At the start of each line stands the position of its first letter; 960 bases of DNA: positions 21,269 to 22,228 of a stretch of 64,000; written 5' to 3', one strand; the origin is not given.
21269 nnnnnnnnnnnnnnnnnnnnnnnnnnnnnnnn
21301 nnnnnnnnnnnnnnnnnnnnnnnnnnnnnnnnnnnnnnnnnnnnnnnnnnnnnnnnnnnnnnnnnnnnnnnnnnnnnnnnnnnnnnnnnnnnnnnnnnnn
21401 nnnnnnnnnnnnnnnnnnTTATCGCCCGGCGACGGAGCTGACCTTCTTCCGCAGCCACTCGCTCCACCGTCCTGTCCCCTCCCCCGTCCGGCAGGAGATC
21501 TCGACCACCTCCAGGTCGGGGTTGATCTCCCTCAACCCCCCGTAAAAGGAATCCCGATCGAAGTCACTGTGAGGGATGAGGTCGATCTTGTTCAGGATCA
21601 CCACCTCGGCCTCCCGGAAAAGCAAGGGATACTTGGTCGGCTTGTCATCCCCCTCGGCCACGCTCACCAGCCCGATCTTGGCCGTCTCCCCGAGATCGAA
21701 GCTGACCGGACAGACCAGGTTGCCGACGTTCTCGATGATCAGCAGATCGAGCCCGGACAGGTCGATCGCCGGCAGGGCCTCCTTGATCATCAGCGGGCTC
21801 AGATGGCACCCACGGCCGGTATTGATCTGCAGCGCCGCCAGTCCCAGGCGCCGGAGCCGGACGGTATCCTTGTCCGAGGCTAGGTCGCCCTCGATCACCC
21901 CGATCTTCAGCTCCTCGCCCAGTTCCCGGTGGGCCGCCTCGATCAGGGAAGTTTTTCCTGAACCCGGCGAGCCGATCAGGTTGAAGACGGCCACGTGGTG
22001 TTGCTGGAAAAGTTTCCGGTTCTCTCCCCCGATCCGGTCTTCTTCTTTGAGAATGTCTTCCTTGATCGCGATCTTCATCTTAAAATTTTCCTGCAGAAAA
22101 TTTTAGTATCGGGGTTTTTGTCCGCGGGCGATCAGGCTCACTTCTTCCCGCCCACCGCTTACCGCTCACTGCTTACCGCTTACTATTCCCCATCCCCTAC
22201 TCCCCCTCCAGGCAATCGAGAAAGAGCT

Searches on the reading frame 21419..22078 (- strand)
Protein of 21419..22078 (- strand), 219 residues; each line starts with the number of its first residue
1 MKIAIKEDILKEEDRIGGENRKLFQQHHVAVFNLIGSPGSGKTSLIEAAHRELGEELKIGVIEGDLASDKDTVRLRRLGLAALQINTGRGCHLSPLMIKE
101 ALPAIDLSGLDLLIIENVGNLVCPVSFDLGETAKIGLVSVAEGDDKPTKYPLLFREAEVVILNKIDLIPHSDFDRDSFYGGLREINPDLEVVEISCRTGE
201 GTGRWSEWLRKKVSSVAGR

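Call 22: search_protein_families(library=pfam, proteins=[window:21419-22078:-], max_evalue=0.00001)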
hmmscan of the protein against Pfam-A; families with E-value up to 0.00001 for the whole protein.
window:21419-22078:- (219 aa): 2 families
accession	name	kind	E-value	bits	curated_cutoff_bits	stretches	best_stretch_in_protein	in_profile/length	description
PF02492.25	cobW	-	1.8e-19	70.4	20.7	1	31-192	2-179/180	CobW/HypB/UreG, nucleotide-binding domain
PF03193.22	RsgA_GTPase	-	1.6e-06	28.5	30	0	159-218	57-113/174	RsgA GTPase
